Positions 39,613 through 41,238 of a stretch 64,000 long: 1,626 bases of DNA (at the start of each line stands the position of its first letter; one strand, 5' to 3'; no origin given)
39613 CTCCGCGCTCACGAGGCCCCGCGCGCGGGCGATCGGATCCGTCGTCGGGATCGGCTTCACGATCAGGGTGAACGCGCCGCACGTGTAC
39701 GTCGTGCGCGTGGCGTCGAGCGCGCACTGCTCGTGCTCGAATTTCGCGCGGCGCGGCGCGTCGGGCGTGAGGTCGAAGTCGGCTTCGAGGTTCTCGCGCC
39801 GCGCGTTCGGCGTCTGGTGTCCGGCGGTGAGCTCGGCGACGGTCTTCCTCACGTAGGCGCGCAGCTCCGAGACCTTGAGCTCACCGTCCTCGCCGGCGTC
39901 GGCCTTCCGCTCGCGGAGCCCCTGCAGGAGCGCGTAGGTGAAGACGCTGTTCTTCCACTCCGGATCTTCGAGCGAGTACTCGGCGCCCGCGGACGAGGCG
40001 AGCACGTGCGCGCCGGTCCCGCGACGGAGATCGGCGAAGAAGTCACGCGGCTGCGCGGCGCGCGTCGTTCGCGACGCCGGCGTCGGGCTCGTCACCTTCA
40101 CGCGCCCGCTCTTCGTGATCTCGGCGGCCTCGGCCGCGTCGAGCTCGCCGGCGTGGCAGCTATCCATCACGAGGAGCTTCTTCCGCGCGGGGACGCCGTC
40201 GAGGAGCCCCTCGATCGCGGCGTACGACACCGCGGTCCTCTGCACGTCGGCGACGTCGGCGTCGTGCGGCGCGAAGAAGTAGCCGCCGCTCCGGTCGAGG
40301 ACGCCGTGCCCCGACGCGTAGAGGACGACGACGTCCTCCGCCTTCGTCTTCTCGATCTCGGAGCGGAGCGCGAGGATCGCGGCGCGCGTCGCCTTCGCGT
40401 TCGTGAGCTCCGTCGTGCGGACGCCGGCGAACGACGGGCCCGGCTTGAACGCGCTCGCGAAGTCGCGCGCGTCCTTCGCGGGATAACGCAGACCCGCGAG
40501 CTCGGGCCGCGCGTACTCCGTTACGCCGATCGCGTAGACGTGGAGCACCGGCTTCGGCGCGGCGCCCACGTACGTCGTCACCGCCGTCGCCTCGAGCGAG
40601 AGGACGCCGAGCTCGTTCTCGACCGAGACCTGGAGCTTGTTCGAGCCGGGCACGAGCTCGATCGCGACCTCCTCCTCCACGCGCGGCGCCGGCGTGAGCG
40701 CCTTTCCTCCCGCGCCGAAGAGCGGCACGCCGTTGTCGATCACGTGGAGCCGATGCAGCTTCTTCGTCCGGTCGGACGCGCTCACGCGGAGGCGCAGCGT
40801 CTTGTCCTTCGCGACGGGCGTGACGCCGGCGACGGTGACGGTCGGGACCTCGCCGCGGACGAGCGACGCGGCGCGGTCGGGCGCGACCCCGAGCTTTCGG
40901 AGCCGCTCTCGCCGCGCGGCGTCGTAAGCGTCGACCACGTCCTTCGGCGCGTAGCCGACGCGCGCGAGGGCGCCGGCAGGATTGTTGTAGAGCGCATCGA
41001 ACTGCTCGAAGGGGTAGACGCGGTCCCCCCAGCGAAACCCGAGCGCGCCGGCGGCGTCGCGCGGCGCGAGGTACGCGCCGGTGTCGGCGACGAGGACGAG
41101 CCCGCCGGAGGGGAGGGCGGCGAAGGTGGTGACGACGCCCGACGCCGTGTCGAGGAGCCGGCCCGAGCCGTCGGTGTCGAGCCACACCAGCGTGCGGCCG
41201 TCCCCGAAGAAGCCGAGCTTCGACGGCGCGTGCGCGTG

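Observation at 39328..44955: Approximately 1,875-aa periplasmic lipoprotein combining very long WD40/beta-propeller arrays with a C-terminal caspase (C14) domain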

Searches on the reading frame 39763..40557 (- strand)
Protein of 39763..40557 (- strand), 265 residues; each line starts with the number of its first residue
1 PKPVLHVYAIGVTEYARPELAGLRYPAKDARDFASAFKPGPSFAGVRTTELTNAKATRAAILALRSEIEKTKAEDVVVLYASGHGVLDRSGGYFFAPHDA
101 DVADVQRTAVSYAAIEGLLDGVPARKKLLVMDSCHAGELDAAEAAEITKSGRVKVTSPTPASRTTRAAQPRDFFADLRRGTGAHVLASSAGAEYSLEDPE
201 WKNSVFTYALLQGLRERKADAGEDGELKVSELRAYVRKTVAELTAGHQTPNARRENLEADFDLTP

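Call 39: search_solved_structures(query=A2, max_evalue=1, show_alignments=4)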
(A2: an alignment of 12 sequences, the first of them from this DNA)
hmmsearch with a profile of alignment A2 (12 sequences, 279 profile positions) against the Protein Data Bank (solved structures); distinct sequences matched with E-value up to 1: 12.
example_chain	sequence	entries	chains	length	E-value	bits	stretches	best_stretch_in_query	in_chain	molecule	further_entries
6w8s_A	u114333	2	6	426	3.8e-05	26.4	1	14-156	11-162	Metacaspase-4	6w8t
3bij_A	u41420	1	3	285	0.00064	22.4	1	20-230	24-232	Uncharacterized protein GSU0716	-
8crx_R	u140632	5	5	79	0.074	15.6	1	125-185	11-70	30S ribosomal protein S18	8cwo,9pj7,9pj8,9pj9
4f6o_A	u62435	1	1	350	0.14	14.6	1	10-141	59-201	Metacaspase-1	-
1xp3_A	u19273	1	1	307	0.3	13.6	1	106-136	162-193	endonuclease IV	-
2nq9_A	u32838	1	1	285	0.76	12.3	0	105-142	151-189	Endonuclease 4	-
4hkx_A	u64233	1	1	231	0.76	12.3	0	59-100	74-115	CH67 heavy chain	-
4k1g_A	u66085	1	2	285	0.76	12.3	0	105-142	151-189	Endonuclease 4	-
2nqh_A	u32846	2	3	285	0.77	12.3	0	105-142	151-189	Endonuclease 4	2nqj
1qtw_A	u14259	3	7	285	0.77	12.3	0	105-142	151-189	ENDONUCLEASE IV | Endonuclease 4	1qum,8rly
4hkb_J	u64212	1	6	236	0.79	12.2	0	59-100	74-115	CH67 heavy chain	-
9azt_H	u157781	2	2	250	0.89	12.1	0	59-100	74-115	CH67 Fab heavy chain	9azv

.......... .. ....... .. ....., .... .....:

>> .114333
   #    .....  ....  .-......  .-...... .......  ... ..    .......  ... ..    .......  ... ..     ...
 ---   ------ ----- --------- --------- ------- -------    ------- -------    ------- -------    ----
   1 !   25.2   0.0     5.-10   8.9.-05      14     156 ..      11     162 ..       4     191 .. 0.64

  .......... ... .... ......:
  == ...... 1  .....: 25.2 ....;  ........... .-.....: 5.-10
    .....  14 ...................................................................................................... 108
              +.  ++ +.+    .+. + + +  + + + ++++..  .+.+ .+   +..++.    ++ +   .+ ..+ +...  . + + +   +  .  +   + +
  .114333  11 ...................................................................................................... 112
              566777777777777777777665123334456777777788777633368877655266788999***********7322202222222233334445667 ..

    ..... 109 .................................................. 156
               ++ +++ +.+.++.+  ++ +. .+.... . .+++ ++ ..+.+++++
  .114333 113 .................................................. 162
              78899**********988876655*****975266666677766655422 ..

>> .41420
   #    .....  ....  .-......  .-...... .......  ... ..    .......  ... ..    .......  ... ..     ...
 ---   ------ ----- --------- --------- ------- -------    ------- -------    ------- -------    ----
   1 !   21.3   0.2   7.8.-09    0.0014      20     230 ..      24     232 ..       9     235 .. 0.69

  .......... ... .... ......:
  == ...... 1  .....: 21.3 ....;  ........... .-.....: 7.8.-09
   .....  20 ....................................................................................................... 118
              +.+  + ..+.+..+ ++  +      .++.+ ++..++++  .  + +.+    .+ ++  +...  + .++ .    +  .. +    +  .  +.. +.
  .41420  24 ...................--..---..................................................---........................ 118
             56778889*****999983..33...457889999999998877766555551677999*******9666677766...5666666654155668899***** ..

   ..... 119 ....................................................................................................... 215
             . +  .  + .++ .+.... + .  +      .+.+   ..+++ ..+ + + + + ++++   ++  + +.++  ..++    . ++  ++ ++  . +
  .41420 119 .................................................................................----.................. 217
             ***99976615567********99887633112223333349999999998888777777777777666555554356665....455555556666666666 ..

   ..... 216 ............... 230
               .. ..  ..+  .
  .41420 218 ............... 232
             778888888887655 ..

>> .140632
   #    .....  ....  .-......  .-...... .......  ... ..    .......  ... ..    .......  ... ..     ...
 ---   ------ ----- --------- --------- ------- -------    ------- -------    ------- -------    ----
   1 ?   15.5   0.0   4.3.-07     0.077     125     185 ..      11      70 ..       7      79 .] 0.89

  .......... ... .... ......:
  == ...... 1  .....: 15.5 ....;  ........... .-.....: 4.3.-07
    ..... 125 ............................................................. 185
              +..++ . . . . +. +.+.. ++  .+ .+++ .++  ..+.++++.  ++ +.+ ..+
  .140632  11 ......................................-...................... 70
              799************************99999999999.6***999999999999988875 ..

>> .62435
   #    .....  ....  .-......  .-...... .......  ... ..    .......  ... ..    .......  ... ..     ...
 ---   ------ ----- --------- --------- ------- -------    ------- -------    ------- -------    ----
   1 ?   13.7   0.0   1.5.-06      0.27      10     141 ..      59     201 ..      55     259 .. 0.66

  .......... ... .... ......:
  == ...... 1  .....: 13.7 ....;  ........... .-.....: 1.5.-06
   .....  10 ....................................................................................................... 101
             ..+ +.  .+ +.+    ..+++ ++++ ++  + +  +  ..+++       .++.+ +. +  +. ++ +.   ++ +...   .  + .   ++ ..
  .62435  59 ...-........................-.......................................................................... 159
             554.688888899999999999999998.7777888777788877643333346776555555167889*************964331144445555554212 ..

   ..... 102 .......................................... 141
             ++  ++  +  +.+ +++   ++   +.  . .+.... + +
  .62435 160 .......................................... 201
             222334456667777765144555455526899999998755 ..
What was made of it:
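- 39766..40557 (-): Caspase-like (Peptidase_C14) domain, aa 1467-1730. Catalytic His1550 (40306-40308) and Cys1600 (40156-40158). Acidic pocket candidates Asp1495, Asp1598, Glu1659/Glu1663. Profile hits to AtMC4, GSU0716 and Yca1 (call 39).
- Closest known: Metacaspases AtMC4. Same: These are the closest solved structures by sequence profile (E=3.8e-5, 0.14 and 6e-4, call 39).
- Family profile hits AtMC4 at 3.8e-5 and GSU0716 at 6e-4 (call 39). Pocket inference: Asp1495 and Asp1598 align with the metacaspase 'ND' and 'DSC' aspartates (call 39).
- Tried and rejected: I repeated it with the trimmed caspase alignment A2 (call 39).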

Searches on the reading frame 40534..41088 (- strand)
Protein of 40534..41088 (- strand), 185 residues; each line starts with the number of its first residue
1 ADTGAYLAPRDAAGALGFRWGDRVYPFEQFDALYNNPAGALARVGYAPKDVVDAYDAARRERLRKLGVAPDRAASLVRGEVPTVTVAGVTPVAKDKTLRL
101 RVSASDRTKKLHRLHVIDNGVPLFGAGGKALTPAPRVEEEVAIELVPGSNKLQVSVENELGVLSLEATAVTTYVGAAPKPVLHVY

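Call 17: search_protein_families(library=pfam, proteins=[window:40534-41088:-], max_evalue=10)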
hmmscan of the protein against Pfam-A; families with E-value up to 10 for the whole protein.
window:40534-41088:- (185 aa): 0 families
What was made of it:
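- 40852..41085 (-): Post-propeller hairpin and helical linker (aa 1291-1368) with the family signature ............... No Pfam model matches (call 17).
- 40558..40851 (-): Ig-like beta-sandwich (aa 1369-1466). No Pfam hit (call 17).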

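Call 73: find_homologous_proteins(query=window:40534-41088:-, max_evalue=0.001)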
Query window:40534-41088:- (185 aa): 1 proteins with E <= 0.001 among 1248 candidates.
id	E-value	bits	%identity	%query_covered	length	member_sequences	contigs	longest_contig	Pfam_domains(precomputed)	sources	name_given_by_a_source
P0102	4.4e-19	87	40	92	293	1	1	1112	-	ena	-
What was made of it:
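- Tried and rejected: It returned one short fragment, which was uninformative (call 73).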
